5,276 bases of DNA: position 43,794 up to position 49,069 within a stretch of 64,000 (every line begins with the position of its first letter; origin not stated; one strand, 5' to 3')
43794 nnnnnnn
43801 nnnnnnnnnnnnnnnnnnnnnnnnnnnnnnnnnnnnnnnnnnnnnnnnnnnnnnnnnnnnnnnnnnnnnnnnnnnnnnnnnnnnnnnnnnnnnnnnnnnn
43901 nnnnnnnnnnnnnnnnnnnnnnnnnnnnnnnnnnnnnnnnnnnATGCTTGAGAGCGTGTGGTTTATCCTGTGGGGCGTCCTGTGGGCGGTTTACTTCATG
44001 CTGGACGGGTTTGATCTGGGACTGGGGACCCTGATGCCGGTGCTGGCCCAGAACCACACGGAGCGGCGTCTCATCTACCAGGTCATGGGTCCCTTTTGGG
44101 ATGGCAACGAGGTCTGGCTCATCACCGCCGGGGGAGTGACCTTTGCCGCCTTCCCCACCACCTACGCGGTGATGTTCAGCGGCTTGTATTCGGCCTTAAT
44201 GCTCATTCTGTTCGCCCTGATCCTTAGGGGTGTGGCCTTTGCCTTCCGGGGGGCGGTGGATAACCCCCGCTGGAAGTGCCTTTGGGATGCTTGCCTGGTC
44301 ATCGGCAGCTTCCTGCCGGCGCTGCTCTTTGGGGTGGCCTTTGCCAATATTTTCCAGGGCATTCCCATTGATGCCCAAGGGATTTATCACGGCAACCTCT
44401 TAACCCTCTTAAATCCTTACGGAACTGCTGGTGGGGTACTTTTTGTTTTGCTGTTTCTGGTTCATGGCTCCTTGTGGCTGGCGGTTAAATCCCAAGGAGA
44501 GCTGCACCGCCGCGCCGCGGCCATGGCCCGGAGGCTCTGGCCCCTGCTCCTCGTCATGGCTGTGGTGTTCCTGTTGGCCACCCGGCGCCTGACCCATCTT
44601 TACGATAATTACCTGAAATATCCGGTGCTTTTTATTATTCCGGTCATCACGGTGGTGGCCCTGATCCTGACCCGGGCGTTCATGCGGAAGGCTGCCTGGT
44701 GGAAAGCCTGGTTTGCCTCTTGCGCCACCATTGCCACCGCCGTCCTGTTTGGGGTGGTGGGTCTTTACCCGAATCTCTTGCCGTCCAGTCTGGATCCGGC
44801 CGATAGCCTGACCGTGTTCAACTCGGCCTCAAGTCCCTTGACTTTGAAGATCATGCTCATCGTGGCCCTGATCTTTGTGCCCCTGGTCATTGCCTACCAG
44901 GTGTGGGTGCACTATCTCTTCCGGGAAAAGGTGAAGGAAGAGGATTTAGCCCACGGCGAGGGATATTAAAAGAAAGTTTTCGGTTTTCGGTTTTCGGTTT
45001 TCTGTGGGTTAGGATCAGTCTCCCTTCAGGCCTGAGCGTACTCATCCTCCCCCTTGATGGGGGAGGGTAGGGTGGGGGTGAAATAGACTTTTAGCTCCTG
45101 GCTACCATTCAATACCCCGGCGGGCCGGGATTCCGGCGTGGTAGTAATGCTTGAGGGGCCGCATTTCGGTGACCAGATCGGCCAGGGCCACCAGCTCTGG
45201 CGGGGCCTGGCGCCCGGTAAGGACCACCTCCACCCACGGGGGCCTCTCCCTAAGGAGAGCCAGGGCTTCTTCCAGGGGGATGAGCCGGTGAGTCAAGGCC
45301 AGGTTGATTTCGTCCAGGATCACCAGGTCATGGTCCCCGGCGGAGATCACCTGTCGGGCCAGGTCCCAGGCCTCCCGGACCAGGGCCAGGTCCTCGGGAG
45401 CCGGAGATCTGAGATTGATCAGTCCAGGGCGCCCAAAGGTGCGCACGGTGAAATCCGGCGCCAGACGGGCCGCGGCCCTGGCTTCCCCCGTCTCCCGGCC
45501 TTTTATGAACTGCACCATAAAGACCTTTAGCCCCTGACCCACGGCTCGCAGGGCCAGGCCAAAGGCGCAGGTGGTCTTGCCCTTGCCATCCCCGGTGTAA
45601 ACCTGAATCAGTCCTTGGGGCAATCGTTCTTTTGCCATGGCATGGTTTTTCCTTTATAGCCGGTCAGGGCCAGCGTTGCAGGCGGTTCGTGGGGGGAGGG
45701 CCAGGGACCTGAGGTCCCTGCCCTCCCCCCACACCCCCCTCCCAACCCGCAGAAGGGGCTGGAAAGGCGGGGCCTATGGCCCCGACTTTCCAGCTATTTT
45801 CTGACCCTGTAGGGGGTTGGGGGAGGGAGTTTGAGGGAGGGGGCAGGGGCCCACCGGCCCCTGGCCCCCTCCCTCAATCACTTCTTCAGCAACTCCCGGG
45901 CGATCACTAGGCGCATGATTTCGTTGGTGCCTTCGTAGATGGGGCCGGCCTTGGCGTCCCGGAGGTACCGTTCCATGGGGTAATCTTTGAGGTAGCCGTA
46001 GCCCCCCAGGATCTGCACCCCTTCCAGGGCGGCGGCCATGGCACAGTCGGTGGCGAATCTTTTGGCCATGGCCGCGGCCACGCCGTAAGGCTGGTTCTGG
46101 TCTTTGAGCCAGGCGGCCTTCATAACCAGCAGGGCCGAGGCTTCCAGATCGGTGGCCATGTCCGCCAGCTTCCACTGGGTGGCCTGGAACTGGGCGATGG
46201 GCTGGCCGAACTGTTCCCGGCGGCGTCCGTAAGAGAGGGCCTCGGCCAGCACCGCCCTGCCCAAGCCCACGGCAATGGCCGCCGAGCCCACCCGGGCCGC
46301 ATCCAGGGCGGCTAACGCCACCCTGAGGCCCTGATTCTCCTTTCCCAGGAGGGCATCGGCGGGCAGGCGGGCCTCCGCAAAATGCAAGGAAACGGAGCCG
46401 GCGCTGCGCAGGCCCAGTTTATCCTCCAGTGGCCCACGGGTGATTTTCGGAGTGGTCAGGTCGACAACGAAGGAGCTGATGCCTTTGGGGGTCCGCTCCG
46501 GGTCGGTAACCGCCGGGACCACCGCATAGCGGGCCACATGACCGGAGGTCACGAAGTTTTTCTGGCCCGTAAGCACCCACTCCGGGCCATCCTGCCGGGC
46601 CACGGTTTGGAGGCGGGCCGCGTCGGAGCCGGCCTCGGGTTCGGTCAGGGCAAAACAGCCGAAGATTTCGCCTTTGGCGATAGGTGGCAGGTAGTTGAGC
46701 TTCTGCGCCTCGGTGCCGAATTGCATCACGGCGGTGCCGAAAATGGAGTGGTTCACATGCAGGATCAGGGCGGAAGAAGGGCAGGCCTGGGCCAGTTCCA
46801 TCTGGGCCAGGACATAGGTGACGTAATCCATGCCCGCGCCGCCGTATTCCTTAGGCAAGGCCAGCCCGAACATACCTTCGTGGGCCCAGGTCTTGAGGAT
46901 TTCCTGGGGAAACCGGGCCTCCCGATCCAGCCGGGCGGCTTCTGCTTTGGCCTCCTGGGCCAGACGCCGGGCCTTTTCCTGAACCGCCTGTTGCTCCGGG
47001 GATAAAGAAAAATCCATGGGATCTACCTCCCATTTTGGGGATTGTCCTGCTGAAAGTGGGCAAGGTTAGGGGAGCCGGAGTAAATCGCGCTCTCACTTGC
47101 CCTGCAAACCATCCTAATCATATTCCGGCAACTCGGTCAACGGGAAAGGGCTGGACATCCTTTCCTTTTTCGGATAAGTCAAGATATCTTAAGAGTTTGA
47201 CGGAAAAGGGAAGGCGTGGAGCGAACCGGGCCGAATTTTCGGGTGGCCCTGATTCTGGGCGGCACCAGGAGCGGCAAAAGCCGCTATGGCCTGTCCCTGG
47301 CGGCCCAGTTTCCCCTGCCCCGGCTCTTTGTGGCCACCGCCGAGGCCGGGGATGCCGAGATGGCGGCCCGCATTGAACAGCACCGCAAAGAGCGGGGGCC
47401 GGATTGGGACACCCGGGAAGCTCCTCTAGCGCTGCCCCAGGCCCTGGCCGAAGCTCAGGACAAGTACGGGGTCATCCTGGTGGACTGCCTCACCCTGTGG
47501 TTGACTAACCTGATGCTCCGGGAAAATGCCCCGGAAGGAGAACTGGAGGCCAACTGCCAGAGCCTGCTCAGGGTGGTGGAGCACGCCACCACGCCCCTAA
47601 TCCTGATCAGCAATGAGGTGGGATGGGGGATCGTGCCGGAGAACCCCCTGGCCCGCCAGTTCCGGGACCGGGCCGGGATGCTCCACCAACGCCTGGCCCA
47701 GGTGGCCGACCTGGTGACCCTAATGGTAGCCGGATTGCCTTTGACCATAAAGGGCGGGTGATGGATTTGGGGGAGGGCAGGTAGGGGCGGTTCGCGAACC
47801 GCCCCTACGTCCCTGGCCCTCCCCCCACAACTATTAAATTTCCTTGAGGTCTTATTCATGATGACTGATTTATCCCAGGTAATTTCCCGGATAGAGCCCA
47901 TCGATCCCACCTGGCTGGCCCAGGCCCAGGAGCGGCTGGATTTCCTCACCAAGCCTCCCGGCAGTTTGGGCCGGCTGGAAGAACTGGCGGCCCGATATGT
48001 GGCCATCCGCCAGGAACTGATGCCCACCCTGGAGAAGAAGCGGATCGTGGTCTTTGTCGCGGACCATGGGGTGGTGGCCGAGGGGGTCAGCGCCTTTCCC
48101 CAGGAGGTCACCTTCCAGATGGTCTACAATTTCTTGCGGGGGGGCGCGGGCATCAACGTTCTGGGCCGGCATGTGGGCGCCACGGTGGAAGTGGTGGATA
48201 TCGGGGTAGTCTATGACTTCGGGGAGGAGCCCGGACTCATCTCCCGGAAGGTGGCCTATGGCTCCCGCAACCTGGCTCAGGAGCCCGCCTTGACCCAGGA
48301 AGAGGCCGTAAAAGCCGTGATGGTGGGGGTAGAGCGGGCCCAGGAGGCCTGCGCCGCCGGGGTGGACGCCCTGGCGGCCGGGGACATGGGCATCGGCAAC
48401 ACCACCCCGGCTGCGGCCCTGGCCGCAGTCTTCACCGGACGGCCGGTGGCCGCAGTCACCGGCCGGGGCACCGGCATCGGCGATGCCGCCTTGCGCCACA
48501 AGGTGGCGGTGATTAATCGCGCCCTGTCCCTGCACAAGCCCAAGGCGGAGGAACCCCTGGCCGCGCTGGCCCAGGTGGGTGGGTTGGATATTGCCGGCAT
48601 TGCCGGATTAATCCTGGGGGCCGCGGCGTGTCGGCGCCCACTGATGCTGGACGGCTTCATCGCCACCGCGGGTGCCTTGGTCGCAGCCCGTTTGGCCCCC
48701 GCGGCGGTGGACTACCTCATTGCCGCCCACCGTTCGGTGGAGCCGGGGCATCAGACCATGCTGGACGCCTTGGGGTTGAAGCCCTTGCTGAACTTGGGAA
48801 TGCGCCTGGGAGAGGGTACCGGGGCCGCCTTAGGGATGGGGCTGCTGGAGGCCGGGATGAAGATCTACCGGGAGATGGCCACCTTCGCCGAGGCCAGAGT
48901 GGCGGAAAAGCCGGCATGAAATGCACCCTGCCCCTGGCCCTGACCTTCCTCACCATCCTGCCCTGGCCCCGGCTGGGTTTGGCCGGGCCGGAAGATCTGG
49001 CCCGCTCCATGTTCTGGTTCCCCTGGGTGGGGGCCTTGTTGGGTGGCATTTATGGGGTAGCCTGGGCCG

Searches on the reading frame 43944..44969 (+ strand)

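Call 66: search_protein_families(library=pfam, proteins=[window:43944-44969:+], max_evalue=0.00001)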
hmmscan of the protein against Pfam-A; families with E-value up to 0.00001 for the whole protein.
window:43944-44969:+ (341 aa): 1 family
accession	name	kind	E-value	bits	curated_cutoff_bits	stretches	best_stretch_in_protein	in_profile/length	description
PF02322.20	Cyt_bd_oxida_II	-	4.3e-106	355.1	35.6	1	2-326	1-302/302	Cytochrome bd terminal oxidase subunit II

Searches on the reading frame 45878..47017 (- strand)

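Call 66: search_protein_families(library=pfam, proteins=[window:45878-47017:-], max_evalue=0.00001)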
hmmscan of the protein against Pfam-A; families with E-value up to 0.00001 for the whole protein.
window:45878-47017:- (379 aa): 4 families
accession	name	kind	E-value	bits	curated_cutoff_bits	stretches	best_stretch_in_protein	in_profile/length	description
PF00441.29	Acyl-CoA_dh_1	-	6.9e-47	159.8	22.4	1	228-377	1-150/150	Acyl-CoA dehydrogenase, C-terminal domain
PF02771.21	Acyl-CoA_dh_N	-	4.9e-32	111.1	22.9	1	6-117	1-113/113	Acyl-CoA dehydrogenase, N-terminal domain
PF02770.24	Acyl-CoA_dh_M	-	5.3e-23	81.5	33.3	1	121-214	1-95/97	Acyl-CoA dehydrogenase, middle domain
PF08028.16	Acyl-CoA_dh_2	-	1.7e-22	80.6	22.7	1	244-365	2-133/134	Acyl-CoA dehydrogenase, C-terminal domain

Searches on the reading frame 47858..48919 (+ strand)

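Call 66: search_protein_families(library=pfam, proteins=[window:47858-48919:+], max_evalue=0.00001)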
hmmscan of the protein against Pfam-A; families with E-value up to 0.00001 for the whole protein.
window:47858-48919:+ (353 aa): 1 family
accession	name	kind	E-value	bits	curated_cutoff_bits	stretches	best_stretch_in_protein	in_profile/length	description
PF02277.22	DBI_PRT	-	2e-136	455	22.6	1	12-348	1-329/329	Phosphoribosyltransferase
